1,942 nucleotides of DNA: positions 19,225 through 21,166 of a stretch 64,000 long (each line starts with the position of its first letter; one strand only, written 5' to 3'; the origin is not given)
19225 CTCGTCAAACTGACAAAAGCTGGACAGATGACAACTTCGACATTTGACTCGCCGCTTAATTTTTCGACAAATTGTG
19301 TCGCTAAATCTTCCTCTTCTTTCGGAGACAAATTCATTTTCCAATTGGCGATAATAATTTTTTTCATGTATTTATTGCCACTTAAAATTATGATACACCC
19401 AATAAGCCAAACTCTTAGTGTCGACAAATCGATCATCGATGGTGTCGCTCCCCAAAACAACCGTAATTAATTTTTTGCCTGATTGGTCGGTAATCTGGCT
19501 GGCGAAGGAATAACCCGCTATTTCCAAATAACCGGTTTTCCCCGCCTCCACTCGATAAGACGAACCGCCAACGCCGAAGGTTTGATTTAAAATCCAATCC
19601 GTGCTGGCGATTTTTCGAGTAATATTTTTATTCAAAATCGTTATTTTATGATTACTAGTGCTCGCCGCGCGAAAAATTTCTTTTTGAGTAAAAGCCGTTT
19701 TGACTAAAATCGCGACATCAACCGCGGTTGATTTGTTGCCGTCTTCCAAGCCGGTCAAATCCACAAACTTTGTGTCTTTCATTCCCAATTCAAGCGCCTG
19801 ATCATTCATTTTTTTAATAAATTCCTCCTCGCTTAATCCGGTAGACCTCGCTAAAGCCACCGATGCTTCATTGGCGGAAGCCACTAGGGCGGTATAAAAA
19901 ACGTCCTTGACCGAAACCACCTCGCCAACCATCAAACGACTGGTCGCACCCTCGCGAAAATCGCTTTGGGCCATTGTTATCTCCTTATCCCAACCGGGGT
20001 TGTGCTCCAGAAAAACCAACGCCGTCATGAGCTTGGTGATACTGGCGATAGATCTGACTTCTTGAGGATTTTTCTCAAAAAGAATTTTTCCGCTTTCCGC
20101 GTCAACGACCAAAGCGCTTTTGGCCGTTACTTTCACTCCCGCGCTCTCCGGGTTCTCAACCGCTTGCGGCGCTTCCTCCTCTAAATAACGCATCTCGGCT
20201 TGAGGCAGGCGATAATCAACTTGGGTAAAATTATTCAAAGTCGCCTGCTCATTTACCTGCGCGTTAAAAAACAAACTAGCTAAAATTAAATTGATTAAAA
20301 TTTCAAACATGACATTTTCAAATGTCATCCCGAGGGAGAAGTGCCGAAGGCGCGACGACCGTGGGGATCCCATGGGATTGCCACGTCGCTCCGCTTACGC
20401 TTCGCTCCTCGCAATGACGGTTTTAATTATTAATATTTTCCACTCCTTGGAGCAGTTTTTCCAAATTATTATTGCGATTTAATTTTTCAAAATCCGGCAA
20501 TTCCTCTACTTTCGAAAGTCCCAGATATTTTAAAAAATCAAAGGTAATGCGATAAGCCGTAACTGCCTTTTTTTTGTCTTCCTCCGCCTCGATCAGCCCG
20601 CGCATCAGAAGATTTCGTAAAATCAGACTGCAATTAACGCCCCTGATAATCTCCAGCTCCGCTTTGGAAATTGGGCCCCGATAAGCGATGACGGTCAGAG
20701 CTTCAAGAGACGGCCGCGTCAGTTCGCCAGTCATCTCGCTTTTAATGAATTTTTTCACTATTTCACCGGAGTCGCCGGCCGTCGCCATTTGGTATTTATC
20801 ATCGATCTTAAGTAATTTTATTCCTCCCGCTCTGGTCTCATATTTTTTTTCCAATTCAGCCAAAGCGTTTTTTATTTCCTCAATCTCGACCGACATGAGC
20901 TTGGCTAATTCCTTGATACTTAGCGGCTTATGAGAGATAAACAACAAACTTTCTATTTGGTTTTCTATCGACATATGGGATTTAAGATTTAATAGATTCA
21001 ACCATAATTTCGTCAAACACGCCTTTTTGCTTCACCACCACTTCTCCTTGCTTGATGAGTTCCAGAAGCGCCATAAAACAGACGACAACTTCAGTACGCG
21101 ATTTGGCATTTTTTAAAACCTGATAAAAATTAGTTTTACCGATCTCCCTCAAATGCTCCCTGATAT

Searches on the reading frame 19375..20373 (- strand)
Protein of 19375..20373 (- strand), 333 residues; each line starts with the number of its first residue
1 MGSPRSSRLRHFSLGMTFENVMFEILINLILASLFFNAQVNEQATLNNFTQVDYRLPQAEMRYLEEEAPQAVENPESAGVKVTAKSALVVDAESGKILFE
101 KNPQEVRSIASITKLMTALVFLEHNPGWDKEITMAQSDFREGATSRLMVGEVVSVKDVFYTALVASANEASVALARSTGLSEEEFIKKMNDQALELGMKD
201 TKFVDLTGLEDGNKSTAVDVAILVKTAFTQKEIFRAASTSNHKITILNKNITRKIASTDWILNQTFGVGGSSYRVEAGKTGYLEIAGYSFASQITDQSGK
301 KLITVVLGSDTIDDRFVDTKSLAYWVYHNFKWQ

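Call 58: search_protein_families(library=pfam, proteins=[window:19375-20373:-], max_evalue=0.001)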
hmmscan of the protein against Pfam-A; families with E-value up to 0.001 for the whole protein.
window:19375-20373:- (333 aa): 2 families
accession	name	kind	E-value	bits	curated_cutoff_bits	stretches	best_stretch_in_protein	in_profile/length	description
PF00768.25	Peptidase_S11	-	1.5e-49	169.1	27.6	1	78-310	8-238/239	D-alanyl-D-alanine carboxypeptidase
PF13354.11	Beta-lactamase2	-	5.1e-09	36.2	22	1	88-284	3-191/214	Beta-lactamase enzyme family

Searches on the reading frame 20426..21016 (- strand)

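Call 58: search_protein_families(library=pfam, proteins=[window:20426-21016:-], max_evalue=0.001)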
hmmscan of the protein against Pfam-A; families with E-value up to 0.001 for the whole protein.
window:20426-21016:- (197 aa): 2 families
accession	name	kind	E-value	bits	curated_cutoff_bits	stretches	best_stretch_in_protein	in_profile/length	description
PF04079.22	SMC_ScpB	-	5.4e-44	150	27.4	1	20-175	2-159/160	Segregation and condensation complex subunit ScpB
PF01047.28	MarR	-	2.3e-05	24.6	24.6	0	29-58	15-44/59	MarR family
